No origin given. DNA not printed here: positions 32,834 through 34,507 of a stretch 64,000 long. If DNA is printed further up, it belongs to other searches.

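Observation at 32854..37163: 4.1 kb insertion flanked by perfect 99 bp direct repeats carries two HisRS-like paralogues and a prenyl diphosphate synthase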

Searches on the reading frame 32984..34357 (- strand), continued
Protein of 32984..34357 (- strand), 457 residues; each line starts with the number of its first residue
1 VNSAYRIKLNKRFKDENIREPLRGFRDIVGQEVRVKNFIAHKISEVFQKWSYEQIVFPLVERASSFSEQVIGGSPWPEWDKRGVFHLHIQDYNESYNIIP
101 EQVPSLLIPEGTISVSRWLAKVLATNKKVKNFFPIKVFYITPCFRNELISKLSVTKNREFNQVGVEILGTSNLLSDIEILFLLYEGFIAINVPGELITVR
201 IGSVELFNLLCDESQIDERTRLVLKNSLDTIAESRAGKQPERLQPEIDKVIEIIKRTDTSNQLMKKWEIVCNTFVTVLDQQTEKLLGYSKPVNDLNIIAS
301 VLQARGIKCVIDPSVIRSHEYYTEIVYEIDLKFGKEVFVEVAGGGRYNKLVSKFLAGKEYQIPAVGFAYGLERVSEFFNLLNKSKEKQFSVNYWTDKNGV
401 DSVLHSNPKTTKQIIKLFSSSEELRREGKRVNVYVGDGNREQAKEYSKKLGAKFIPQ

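Call 58: search_protein_families(library=pfam, proteins=[L042:9320-10750:+, L043:3950-5305:+, L043:5491-6585:+, L046:1272-2027:+, L046:6141-7265:+, L051:2907-4076:+, L062:5854-7143:+, L062:7140-8402:+, L055:11314-13029:+, L057:7170-7958:+], max_evalue=0.001)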
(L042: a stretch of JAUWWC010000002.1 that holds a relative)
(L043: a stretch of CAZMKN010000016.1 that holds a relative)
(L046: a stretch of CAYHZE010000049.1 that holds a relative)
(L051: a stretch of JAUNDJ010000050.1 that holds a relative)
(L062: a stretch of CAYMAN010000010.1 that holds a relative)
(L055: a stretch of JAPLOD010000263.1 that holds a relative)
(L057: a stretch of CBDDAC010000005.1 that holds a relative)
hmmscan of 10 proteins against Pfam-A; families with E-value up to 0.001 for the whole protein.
L042:9320-10750:+ (476 aa): 2 families
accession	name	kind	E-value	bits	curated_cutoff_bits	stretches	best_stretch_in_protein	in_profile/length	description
PF04055.27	Radical_SAM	-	3.8e-11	43.9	29.5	1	206-369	4-166/166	Radical SAM superfamily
PF02310.24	B12-binding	-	1.2e-09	38.5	32.1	1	37-146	13-120/121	B12 binding domain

L043:3950-5305:+ (451 aa): 2 families
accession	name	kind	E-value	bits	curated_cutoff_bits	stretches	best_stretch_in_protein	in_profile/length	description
PF03129.25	HGTP_anticodon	-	1.1e-20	74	21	1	349-438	1-93/94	Anticodon binding domain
PF00587.30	tRNA-synt_2b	-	8.9e-13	49.1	29.3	1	138-313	5-172/179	tRNA synthetase class II core domain (G, H, P, S and T)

L043:5491-6585:+ (364 aa): 2 families
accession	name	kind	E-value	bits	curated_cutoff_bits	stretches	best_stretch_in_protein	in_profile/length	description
PF00535.33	Glycos_transf_2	-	2.2e-18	67.2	23.3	1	40-180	2-132/168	Glycosyl transferase family 2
PF13641.12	Glyco_tranf_2_3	-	1.3e-06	29.1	27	1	38-154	3-120/230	Glycosyltransferase like family 2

L046:1272-2027:+ (251 aa): 2 families
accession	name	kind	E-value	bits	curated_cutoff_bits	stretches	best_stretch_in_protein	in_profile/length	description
PF02348.25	CTP_transf_3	-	3.5e-28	99.3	22.6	1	10-196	2-185/217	Cytidylyltransferase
PF12804.13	NTP_transf_3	-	1.4e-06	29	27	1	24-143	16-124/160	MobA-like NTP transferase domain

L046:6141-7265:+ (374 aa): 2 families
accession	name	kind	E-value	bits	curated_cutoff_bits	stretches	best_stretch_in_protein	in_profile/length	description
PF03102.20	NeuB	-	7.1e-71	238.9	22.1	1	45-276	1-235/241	NeuB family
PF08666.17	SAF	-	3e-06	28.1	21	1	313-363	2-53/63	SAF domain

L051:2907-4076:+ (389 aa): 2 families
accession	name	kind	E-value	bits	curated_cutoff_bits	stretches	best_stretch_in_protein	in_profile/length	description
PF00535.33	Glycos_transf_2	-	6.6e-17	62.4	23.3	1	3-120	1-127/168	Glycosyl transferase family 2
PF13704.12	Glyco_tranf_2_4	-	1.1e-05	26.3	27.5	1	9-83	1-83/98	Glycosyl transferase family 2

L062:5854-7143:+ (429 aa): 1 family
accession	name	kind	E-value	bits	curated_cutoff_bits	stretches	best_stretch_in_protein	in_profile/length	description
PF07690.21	MFS_1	-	2.9e-21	76.2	33.4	2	24-332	2-307/347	Major Facilitator Superfamily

L062:7140-8402:+ (420 aa): 2 families
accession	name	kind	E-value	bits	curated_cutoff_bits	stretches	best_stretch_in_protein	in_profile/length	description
PF13535.11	ATP-grasp_4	-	1e-10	41.9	27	1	148-296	2-157/160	ATP-grasp domain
PF02655.19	ATP-grasp_3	-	3.4e-05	24.4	23.2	1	147-265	30-139/160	ATP-grasp domain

L055:11314-13029:+ (571 aa): 2 families
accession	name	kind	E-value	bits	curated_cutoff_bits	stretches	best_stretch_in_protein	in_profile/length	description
PF04055.27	Radical_SAM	-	2.2e-09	38.2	29.5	1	250-410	4-165/166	Radical SAM superfamily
PF02310.24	B12-binding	-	0.00013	22.2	32.1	1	122-187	53-118/121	B12 binding domain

L057:7170-7958:+ (262 aa): 7 families
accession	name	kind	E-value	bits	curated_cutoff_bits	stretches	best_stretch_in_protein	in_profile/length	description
PF13649.12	Methyltransf_25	-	1.6e-12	48.3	27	1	50-145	1-97/97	Methyltransferase domain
PF13847.12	Methyltransf_31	-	4.8e-10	39.7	27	1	46-162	3-119/145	Methyltransferase domain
PF08241.18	Methyltransf_11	-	1.7e-07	32.2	21.2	1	54-149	4-95/95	Methyltransferase domain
PF01209.24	Ubie_methyltran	-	2e-06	27.8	20.1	1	47-148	48-150/233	ubiE/COQ5 methyltransferase family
PF13489.12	Methyltransf_23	-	0.00019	21.7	27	1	29-237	7-163/164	Methyltransferase domain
PF08242.18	Methyltransf_12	-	0.00023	22.3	30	1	55-147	5-98/98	Methyltransferase domain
PF05175.20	MTS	-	0.00037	20.6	23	1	29-114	14-102/170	Methyltransferase small domain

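Call 59: search_protein_families(library=pfam, proteins=[L046:71-1282:+, L044:5582-6931:-, L044:6997-8139:+, L053:4149-5540:+, L053:5554-6351:+, L053:6356-7060:+, L039:6342-7385:-, L039:7382-8515:-, L039:9533-11044:-, L039:209-1468:-], max_evalue=0.001)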
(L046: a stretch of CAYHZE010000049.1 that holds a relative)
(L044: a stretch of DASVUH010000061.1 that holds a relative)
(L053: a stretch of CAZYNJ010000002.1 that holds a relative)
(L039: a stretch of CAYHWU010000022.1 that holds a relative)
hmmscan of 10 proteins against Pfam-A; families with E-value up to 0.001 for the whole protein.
L046:71-1282:+ (403 aa): 1 family
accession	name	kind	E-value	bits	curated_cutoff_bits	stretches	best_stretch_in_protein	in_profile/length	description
PF02350.25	Epimerase_2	-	3.8e-69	233.6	30.6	1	45-389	3-346/347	UDP-N-acetylglucosamine 2-epimerase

L044:5582-6931:- (449 aa): 1 family
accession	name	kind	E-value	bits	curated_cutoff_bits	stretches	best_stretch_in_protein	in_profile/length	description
PF00486.34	Trans_reg_C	-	4.1e-17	62.4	26.2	1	48-124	1-77/77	Transcriptional regulatory protein, C terminal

L044:6997-8139:+ (380 aa): 0 families

L053:4149-5540:+ (463 aa): 2 families
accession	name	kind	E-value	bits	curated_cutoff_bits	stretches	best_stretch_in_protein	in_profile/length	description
PF00188.32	CAP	-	2.2e-15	58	21.1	1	57-161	2-105/117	Cysteine-rich secretory protein family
PF19077.6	Big_13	-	0.00013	22.8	27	0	242-297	44-101/102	Bacterial Ig-like domain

L053:5554-6351:+ (265 aa): 0 families

L053:6356-7060:+ (234 aa): 1 family
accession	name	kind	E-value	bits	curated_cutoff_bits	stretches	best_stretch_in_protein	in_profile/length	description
PF00696.33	AA_kinase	-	1.4e-19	71.2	24.9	1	4-210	2-232/234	Amino acid kinase family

L039:6342-7385:- (347 aa): 1 family
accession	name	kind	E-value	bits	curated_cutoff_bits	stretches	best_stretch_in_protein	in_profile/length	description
PF01636.29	APH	-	5.1e-10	40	23.2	1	83-269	26-207/239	Phosphotransferase enzyme family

L039:7382-8515:- (377 aa): 3 families
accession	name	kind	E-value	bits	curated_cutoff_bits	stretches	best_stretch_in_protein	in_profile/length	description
PF01546.33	Peptidase_M20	-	9e-16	58.8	24.6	1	68-374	2-205/206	Peptidase family M20/M25/M40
PF07687.19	M20_dimer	-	1e-09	38.7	21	1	168-277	4-96/107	Peptidase dimerisation domain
PF06780.16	Erp_C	-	0.00066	20.2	24.3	0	280-321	94-135/140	Erp protein C-terminus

L039:9533-11044:- (503 aa): 1 family
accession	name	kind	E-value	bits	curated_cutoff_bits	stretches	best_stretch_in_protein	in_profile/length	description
PF00221.24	Lyase_aromatic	-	2.8e-189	630.1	27.3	1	11-468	3-465/466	Aromatic amino acid lyase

L039:209-1468:- (419 aa): 5 families
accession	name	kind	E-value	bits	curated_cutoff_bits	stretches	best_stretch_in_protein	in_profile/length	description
PF10996.14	Beta-Casp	-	5.5e-34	117.7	27.7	1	224-348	2-120/120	Beta-Casp domain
PF12706.13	Lactamase_B_2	-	9e-11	42.2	27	1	41-187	21-169/200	Beta-lactamase superfamily domain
PF00753.33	Lactamase_B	-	9e-10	39.2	22.7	1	23-72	18-65/196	Metallo-beta-lactamase superfamily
PF07521.17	RMMBL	-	7.9e-08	32.6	21.6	1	353-404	2-52/63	Zn-dependent metallo-hydrolase RNA specificity domain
PF16661.11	Lactamase_B_6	-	2.7e-06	27.3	27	1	22-175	8-178/193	Metallo-beta-lactamase superfamily domain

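Call 61: find_encoding_contigs(protein=P0007, flank=10000, max_places=2)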
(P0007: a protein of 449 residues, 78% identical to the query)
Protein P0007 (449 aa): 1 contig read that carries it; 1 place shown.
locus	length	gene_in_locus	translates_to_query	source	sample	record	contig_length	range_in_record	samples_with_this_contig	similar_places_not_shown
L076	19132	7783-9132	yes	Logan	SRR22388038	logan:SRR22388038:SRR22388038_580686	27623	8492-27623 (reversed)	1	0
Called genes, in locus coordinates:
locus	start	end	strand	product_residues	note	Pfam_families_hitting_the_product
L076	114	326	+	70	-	-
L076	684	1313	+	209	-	PF00588:SpoU_methylase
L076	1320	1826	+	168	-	PF00583:Acetyltransf_1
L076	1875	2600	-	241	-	-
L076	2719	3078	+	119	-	-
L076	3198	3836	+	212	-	-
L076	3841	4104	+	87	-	PF01541:GIY-YIG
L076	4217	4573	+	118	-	PF13428:TPR_14 (faint)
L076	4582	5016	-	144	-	PF09992:NAGPA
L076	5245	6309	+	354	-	PF00348:polyprenyl_synt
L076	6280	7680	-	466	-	PF13393:tRNA-synt_His, PF00587:tRNA-synt_2b, PF03129:HGTP_anticodon (weak)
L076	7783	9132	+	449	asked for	PF00587:tRNA-synt_2b (faint), PF13393:tRNA-synt_His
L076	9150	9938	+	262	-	PF19420:DDAH_eukar, PF02274:ADI (faint)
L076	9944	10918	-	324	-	PF01636:APH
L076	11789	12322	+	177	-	PF04542:Sigma70_r2, PF08281:Sigma70_r4_2 (weak), PF04545:Sigma70_r4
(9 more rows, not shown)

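Call 62: find_encoding_contigs(protein=P0014, flank=10000, max_places=2)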
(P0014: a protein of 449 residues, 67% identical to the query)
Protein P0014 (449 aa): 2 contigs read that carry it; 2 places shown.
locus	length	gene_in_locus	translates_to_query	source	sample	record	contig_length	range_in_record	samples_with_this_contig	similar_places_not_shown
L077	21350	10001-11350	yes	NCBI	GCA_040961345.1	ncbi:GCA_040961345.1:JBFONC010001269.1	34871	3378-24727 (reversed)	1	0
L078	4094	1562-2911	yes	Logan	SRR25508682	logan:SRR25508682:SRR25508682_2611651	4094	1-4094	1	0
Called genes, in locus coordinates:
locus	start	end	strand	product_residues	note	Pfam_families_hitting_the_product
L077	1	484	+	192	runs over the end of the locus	-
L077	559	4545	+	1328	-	PF05729:NACHT (faint)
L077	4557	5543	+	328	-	PF04471:Mrr_cat (faint)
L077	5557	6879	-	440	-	PF00239:Resolvase, PF07508:Recombinase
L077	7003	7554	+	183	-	PF13302:Acetyltransf_3 (weak), PF00583:Acetyltransf_1, PF13673:Acetyltransf_10, PF13508:Acetyltransf_7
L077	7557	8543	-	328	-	PF04909:Amidohydro_2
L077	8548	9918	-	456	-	PF13393:tRNA-synt_His, PF00587:tRNA-synt_2b, PF03129:HGTP_anticodon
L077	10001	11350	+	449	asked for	PF00587:tRNA-synt_2b (weak), PF13393:tRNA-synt_His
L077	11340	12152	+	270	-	PF19420:DDAH_eukar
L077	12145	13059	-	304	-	PF01048:PNP_UDP_1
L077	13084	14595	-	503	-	PF00221:Lyase_aromatic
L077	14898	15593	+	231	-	PF00300:His_Phos_1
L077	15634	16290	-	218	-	PF00702:Hydrolase, PF13419:HAD_2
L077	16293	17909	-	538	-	PF22645:GKRP_SIS_N, PF22198:GKRP_SIS_2, PF20741:GKRP-like_C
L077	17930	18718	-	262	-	PF00480:ROK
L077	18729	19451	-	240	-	PF00483:NTP_transferase, PF12804:NTP_transf_3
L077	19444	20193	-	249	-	-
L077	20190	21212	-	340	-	PF01636:APH, PF02958:EcKL (weak)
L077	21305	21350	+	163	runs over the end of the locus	-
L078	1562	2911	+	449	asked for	PF00587:tRNA-synt_2b (weak), PF13393:tRNA-synt_His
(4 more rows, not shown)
